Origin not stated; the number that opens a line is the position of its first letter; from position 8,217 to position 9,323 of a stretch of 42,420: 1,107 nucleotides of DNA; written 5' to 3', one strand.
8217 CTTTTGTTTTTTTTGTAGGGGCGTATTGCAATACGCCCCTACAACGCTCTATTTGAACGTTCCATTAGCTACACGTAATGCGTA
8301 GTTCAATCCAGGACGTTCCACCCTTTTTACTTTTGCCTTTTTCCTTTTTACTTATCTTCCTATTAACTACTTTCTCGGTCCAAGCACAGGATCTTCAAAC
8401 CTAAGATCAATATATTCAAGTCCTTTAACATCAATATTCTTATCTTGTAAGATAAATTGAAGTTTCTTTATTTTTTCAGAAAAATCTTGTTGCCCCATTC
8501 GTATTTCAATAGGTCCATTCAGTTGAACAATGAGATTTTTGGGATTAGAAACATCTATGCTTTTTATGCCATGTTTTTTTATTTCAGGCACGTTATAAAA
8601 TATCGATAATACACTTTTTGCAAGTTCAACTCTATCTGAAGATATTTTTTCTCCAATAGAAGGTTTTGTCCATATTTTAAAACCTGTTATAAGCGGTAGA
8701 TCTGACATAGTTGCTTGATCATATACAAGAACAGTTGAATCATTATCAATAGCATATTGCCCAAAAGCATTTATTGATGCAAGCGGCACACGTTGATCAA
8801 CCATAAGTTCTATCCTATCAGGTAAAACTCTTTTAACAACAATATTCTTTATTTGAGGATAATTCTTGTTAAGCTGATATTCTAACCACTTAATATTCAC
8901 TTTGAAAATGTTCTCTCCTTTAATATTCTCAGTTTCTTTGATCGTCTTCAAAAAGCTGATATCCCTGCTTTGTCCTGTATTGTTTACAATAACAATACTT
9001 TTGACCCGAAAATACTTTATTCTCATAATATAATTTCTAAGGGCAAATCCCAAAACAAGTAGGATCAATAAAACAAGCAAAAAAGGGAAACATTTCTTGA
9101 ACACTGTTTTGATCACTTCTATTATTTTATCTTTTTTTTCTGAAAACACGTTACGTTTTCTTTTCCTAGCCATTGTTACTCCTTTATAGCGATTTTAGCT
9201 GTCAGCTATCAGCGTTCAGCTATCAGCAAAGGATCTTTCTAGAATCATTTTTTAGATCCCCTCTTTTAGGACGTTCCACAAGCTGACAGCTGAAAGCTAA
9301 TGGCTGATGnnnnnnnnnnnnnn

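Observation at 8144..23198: Composite stem-loop elements occupy 9 of 14 intercistronic gaps of the dcw operon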

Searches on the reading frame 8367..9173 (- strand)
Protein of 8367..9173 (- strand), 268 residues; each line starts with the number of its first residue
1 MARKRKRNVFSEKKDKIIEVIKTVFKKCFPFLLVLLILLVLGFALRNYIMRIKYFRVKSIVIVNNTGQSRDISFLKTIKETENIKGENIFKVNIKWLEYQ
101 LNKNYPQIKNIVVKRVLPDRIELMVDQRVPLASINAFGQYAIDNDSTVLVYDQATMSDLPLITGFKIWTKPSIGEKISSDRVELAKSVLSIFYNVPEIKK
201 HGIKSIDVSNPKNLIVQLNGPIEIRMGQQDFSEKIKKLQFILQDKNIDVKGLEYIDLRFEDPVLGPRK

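Call 11: search_protein_families(library=ncbifam, proteins=[window:8367-9173:-])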
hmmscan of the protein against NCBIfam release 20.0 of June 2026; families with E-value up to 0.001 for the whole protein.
window:8367-9173:- (268 aa): 1 family
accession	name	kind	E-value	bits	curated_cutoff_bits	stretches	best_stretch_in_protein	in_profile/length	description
NF008043.0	PRK10775.1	equivalog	8.3e-05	21.9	366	1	93-260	92-249/276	cell division protein FtsQ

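Call 51: find_encoding_contigs(protein=window:8367-9173:-, flank=10000, max_places=10)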
Protein window:8367-9173:- (268 aa): 1 contig read that carries it; 1 place shown.
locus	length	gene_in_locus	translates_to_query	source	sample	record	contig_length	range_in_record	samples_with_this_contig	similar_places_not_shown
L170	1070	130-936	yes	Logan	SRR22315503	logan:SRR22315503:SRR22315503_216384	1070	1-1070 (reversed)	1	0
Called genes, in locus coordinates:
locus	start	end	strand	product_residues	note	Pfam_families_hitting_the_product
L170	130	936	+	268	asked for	PF03799:FtsQ_DivIB_C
